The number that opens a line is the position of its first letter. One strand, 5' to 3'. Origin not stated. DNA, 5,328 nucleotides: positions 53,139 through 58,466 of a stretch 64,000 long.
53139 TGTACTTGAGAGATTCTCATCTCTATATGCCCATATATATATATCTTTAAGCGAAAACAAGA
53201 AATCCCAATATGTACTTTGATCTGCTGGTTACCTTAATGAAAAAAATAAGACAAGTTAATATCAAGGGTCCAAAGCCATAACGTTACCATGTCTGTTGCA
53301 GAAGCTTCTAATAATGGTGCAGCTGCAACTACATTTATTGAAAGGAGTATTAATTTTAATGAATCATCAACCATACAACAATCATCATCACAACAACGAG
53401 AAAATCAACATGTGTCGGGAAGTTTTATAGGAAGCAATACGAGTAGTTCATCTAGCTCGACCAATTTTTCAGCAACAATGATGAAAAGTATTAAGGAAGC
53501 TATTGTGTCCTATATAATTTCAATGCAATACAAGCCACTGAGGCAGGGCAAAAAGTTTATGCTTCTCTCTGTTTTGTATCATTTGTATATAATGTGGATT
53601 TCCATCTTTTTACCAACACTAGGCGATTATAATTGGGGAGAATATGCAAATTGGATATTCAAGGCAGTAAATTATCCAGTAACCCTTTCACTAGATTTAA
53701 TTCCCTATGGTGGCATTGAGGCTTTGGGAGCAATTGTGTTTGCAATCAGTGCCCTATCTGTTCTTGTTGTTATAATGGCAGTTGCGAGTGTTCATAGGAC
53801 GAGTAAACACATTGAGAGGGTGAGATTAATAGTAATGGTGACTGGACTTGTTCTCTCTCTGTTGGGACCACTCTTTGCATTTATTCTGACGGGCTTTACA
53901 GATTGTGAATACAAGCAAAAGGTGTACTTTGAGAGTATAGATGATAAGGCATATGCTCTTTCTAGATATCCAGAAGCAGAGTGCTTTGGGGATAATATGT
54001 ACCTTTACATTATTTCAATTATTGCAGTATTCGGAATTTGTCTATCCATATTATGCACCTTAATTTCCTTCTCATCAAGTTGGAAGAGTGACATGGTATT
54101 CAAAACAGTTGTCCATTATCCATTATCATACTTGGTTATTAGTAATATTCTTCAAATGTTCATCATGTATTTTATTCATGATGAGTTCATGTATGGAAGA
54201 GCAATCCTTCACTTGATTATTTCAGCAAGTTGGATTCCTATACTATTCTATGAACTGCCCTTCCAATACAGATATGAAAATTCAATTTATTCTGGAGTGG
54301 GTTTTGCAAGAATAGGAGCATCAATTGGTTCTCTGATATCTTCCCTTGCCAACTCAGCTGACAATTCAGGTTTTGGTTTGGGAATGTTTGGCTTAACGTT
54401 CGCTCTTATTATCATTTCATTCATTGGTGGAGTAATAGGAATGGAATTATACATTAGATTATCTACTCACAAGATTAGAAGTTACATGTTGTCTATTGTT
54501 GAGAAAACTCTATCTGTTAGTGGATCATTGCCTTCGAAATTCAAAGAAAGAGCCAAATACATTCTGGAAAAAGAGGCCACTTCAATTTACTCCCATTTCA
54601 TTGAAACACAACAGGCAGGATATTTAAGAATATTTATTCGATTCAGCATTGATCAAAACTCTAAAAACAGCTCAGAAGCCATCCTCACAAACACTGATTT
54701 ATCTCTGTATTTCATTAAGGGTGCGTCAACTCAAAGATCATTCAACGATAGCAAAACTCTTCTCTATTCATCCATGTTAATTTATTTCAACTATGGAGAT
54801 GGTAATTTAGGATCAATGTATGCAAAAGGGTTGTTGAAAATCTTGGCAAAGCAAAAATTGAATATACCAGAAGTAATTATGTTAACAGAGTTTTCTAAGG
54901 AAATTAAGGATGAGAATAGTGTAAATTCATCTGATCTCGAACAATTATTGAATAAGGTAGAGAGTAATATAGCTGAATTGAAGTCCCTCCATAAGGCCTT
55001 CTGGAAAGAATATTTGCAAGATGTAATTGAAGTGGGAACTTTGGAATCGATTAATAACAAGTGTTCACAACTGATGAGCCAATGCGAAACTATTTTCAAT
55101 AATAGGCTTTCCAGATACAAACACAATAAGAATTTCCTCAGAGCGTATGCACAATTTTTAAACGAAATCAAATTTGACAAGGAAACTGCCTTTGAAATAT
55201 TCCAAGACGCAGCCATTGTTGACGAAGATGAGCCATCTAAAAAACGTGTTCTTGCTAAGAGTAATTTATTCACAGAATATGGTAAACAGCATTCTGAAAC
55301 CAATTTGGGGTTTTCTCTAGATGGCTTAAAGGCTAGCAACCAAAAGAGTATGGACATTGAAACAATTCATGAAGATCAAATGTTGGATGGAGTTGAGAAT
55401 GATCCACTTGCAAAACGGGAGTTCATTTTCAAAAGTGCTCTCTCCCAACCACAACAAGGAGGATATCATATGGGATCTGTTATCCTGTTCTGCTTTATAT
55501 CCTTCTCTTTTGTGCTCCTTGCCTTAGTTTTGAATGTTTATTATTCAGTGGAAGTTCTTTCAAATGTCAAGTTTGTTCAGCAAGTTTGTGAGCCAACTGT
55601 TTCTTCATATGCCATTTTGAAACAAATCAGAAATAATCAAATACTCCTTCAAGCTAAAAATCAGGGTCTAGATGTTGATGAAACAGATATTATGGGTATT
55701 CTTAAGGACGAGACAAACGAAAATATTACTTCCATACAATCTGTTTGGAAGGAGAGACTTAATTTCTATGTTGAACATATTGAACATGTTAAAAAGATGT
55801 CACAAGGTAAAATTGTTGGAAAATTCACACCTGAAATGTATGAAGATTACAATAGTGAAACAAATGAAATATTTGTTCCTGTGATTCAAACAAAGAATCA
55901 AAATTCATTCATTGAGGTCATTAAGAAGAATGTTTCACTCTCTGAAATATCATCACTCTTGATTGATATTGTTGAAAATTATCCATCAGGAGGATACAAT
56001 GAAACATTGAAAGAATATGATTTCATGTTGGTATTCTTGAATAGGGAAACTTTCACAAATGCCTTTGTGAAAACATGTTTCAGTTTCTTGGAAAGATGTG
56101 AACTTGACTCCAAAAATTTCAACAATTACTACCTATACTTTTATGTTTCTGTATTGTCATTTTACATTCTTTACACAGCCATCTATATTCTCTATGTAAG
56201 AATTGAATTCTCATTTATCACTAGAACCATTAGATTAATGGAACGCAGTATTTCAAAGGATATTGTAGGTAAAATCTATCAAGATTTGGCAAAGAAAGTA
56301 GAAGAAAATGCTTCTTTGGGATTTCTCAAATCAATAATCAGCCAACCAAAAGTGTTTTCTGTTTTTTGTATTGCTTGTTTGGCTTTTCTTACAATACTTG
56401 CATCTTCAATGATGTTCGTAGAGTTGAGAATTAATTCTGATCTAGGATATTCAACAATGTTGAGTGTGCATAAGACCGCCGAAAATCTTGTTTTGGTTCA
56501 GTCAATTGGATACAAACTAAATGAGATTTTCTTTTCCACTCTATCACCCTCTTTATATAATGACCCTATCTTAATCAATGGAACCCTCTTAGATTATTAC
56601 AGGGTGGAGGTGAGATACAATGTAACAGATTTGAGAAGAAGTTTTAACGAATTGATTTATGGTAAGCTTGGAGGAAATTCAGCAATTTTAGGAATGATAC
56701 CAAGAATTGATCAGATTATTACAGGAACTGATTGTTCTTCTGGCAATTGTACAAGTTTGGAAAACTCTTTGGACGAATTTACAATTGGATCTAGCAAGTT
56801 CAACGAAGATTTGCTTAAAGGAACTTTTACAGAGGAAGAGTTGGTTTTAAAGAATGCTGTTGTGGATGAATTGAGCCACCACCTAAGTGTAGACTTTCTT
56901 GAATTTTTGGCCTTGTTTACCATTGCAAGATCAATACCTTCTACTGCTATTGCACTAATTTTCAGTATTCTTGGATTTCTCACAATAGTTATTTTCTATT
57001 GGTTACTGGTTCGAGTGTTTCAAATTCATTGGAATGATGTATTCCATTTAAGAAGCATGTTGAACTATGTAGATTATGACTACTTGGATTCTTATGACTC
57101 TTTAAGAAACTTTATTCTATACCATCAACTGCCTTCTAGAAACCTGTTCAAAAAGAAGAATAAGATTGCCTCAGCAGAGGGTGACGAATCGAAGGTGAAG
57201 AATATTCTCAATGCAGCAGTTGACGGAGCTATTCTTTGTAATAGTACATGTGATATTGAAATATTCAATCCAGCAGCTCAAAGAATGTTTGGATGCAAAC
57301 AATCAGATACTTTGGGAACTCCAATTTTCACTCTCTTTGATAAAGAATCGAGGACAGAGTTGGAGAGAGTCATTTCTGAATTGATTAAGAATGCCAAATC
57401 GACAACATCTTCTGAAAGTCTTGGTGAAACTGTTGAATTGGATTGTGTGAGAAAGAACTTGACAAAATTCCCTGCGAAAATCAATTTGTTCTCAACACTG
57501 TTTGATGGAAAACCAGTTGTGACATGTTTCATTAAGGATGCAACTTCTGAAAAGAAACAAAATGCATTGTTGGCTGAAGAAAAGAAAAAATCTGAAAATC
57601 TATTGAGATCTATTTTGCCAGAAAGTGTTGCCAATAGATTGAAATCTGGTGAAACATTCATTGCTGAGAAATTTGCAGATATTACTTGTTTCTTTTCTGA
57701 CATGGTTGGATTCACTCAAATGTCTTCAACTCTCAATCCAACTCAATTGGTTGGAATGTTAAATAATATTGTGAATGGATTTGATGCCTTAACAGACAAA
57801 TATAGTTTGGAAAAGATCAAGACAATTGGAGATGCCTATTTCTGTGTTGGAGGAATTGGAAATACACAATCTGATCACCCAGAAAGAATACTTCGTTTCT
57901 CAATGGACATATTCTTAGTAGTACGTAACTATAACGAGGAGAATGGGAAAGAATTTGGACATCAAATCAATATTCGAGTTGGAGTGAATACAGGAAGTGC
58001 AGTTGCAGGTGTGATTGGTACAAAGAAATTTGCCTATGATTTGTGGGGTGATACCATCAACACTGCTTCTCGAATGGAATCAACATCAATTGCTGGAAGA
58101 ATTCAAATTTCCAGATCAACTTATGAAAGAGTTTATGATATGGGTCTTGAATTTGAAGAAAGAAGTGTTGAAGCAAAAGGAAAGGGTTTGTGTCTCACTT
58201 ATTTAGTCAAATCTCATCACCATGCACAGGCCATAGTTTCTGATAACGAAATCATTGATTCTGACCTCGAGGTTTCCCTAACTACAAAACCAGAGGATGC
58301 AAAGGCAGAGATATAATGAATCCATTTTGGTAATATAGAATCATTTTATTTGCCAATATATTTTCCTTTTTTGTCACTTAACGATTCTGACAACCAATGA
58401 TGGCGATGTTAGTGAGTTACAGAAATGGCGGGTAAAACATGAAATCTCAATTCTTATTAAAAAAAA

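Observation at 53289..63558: Head-to-tail tandem pair of PAS-adenylyl-cyclase receptor genes with a patchwork of near-identical and diverged segments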

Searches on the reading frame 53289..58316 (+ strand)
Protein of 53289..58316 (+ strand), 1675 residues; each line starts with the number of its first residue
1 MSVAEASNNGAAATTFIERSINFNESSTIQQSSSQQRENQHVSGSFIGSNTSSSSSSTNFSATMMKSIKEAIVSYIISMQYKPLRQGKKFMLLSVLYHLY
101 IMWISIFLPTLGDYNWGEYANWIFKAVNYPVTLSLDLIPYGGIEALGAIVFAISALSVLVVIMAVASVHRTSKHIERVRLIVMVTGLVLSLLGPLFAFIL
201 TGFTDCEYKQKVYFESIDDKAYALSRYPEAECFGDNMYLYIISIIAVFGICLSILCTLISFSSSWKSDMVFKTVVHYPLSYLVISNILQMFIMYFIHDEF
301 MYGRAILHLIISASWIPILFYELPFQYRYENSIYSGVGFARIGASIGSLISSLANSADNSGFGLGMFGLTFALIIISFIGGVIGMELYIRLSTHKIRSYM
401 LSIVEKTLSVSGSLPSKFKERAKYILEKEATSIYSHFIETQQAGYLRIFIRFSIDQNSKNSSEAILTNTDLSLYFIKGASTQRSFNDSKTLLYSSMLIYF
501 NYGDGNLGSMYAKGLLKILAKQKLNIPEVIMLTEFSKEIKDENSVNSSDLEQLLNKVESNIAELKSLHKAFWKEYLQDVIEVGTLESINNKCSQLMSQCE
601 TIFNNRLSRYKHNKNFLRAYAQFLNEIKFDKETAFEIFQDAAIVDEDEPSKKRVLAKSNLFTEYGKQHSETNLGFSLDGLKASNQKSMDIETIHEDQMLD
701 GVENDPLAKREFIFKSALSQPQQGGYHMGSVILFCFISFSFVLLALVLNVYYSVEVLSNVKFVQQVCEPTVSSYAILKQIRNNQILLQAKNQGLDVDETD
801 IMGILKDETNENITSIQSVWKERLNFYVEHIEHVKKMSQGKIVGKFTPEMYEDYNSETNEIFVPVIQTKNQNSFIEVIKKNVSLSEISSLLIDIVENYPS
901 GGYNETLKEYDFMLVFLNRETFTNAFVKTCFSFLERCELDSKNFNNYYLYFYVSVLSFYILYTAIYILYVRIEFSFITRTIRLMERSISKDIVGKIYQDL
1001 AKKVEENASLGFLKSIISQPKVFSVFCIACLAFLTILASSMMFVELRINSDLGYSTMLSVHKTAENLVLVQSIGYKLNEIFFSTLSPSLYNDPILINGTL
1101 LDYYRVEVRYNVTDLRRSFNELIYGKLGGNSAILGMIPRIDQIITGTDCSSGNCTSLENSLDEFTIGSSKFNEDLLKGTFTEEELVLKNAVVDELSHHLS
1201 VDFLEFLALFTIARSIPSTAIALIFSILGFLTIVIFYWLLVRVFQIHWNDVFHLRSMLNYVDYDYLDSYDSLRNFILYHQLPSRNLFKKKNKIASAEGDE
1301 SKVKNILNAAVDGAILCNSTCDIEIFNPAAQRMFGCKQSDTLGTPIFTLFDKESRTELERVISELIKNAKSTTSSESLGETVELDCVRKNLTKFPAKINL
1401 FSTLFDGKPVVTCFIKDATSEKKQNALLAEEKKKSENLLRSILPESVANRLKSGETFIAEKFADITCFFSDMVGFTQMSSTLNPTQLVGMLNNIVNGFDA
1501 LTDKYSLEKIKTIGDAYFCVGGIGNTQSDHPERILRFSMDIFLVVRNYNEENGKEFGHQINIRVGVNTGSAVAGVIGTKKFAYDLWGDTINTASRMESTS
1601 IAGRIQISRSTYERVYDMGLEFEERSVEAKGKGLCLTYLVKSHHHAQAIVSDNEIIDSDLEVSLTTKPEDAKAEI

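Call 5: search_protein_families(library=pfam, proteins=[window:53289-58316:+], max_evalue=0.01)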
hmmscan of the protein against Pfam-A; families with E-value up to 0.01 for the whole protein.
window:53289-58316:+ (1675 aa): 6 families
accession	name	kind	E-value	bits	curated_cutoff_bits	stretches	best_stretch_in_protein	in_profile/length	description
PF00211.25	Guanylate_cyc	-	2e-51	174.6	21.9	1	1459-1641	3-182/183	Adenylate and Guanylate cyclase catalytic domain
PF13426.13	PAS_9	-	6.5e-13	49.3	27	1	1312-1419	2-102/103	PAS domain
PF25474.1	TPR_TmcB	-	1.2e-12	48.3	27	1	540-647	14-121/125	TmcB, TPR repeats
PF00989.32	PAS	-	1.3e-06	28.8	22.6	1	1303-1375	3-75/113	PAS fold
PF07701.20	HNOBA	-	0.005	16.8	23.4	1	1423-1451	188-216/216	Heme NO binding associated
PF13596.12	PAS_10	-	0.0074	17.3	22.1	0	1304-1372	2-69/106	PAS domain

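Call 7: find_homologous_proteins(query=window:53289-58316:+, max_evalue=1e-10)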
Query window:53289-58316:+ (1675 aa): 9 proteins with E <= 1e-10 among 8000 candidates.
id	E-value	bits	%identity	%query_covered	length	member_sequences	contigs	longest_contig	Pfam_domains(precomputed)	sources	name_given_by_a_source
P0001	0.0e+0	2425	66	98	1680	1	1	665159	PF13426.14,PF00211.26,PF00989.32,PF25474.2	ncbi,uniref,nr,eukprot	ncbi:predicted protein [Naegleria gruberi]|uniref:Predicted protein n=1 Tax=Naegleria gruberi TaxID=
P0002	0.0e+0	1726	49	97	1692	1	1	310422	PF13426.14,PF00211.26,PF25474.2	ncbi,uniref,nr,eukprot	ncbi:predicted protein [Naegleria gruberi]|uniref:Predicted protein n=1 Tax=Naegleria gruberi TaxID=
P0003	6.6e-229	781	32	97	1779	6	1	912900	PF13426.14,PF00211.26,PF25474.2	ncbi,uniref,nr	ncbi:hypothetical protein FDP41_012829 [Naegleria fowleri]|uniref:Guanylate cyclase domain-containin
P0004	1.6e-49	187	32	13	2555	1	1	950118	PF00211.26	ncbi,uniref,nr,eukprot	ncbi:unnamed protein product (macronuclear) [Paramecium tetraurelia]|uniref:adenylate cyclase n=1 Ta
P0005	6.7e-44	168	29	13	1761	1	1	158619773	PF16214.10,PF06327.20,PF00211.26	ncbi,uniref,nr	ncbi:adenylate cyclase type 6 [Eupeodes corollae]|uniref:adenylate cyclase type 6 n=1 Tax=Eupeodes c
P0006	8.3e-44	168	29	13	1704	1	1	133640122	PF16214.10,PF06327.20,PF00211.26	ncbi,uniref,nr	ncbi:adenylate cyclase type 6 [Episyrphus balteatus]|uniref:adenylate cyclase type 6 n=1 Tax=Episyrp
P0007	5.0e-22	95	33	14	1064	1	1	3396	PF00211.26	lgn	-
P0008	4.5e-14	69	32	11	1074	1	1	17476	PF13240.12,PF12773.14,PF00211.26,PF10571.16,PF13248.12,PF13191.13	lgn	-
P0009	3.9e-13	66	29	12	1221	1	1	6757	PF13240.12,PF12773.14,PF00211.26,PF13191.13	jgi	-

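Call 11: list_cluster_members(proteins=[window:53289-58313:+, P0001])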
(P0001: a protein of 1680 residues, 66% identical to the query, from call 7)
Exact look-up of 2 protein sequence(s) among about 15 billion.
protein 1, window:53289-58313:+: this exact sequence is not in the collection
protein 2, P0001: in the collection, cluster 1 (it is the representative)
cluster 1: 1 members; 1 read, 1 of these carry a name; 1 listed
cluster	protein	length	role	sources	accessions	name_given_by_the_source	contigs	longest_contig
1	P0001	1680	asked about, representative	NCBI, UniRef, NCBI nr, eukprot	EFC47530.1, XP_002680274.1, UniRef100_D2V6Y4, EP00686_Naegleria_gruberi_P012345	predicted protein [Naegleria gruberi] | Predicted protein n=1 Tax=Naegleria gruberi TaxID=5762 RepID=D2V6Y4_NAEGR | uncharacterized protein NAEGRDRAFT_47156 [Naegleria gruberi]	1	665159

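Call 12: find_encoding_contigs(protein=P0001, flank=10000, max_places=4)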
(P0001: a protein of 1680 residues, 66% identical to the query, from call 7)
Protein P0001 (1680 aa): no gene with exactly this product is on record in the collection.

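Call 13: find_encoding_contigs(protein=P0002, flank=10000, max_places=4)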
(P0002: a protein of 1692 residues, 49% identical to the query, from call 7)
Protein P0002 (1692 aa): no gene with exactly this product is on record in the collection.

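Call 14: find_encoding_contigs(protein=P0003, flank=10000, max_places=6)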
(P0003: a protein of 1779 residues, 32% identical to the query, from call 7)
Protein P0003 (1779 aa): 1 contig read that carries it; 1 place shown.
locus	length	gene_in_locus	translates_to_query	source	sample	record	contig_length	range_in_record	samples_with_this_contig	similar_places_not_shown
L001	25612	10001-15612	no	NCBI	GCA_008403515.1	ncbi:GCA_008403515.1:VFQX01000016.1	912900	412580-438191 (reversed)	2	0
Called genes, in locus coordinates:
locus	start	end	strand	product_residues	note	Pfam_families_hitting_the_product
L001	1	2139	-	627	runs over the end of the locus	PF01490:Aa_trans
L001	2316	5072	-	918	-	PF01602:Adaptin_N, PF23227:HEAT_MROH2B_C (faint), PF02985:HEAT (faint), PF12717:Cnd1, PF13513:HEAT_EZ (faint), PF13646:HEAT_2 (weak), PF12719:Cnd3 (weak), PF09066:B2-adapt-app_C, +1 more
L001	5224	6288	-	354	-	-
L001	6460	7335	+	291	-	PF03232:COQ7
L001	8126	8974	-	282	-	PF12796:Ank_2, PF13606:Ank_3 (faint), PF00023:Ank (faint), PF13637:Ank_4 (weak), PF13857:Ank_5 (weak)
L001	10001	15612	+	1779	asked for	PF25474:TPR_TmcB, PF13426:PAS_9, PF00211:Guanylate_cyc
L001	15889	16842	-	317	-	PF12937:F-box-like (weak)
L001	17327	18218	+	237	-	-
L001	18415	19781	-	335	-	PF00089:Trypsin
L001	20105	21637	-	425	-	PF00089:Trypsin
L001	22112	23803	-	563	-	PF23613:ELP3_N, PF04055:Radical_SAM, PF00583:Acetyltransf_1 (faint), PF16199:Radical_SAM_C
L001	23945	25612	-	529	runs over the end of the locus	PF02074:Peptidase_M32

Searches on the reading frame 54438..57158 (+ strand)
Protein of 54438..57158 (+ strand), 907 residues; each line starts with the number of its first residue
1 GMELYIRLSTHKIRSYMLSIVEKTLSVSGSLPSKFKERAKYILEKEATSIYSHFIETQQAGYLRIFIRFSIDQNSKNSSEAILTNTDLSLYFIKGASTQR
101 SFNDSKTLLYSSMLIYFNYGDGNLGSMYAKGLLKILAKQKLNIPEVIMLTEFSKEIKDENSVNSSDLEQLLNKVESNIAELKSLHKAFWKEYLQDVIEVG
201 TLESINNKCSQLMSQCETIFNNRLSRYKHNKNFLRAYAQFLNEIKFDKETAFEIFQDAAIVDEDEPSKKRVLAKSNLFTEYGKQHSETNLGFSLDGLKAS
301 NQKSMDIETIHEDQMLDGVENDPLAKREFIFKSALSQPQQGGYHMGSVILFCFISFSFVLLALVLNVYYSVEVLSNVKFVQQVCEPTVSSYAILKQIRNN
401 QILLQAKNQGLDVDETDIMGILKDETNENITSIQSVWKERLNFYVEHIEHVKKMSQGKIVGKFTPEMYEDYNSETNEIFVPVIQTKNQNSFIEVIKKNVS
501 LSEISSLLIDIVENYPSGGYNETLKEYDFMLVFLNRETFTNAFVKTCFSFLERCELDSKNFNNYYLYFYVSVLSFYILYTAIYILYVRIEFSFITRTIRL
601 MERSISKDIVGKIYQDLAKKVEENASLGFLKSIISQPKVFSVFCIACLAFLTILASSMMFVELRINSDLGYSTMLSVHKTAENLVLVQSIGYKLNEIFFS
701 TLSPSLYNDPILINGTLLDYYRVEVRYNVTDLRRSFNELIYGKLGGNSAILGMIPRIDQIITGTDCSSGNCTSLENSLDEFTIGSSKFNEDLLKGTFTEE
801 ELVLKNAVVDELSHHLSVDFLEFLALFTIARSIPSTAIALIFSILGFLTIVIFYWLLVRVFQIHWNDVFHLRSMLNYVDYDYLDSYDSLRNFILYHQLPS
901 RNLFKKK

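Call 43: find_homologous_proteins(query=window:54438-57158:+, max_evalue=0.001)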
Query window:54438-57158:+: 8000 candidates shared short words with the query, none scored E <= 0.001.

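Call 59: search_protein_representatives(protein=window:54438-57158:+)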
Query: 907 residues. Proteins with E-value up to 0.001 (for the whole library): 96; up to 1e-10: 67; up to 1e-30: 36. The best 96 are listed.
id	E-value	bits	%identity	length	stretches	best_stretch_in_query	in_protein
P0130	7.1e-125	434.5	32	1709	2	288-906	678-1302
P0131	2.2e-83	297.3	30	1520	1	44-901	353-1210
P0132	2.4e-82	293.9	28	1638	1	2-901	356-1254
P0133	1.2e-81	291.6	29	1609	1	2-907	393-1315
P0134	8.3e-80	285.5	29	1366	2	282-901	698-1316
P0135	1.1e-75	271.8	28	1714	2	40-899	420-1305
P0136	3.2e-72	260.4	25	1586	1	37-901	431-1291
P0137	3.3e-72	260.3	27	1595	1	44-900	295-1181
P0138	2.8e-66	240.7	27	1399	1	159-906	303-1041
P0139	1.0e-64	235.5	28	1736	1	88-907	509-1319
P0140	2.6e-63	230.9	28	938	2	301-906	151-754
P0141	1.0e-57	212.3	38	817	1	2-424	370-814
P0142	5.5e-57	210.0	27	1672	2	40-769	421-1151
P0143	1.7e-56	208.3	25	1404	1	2-901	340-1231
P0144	5.3e-56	206.7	28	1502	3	518-899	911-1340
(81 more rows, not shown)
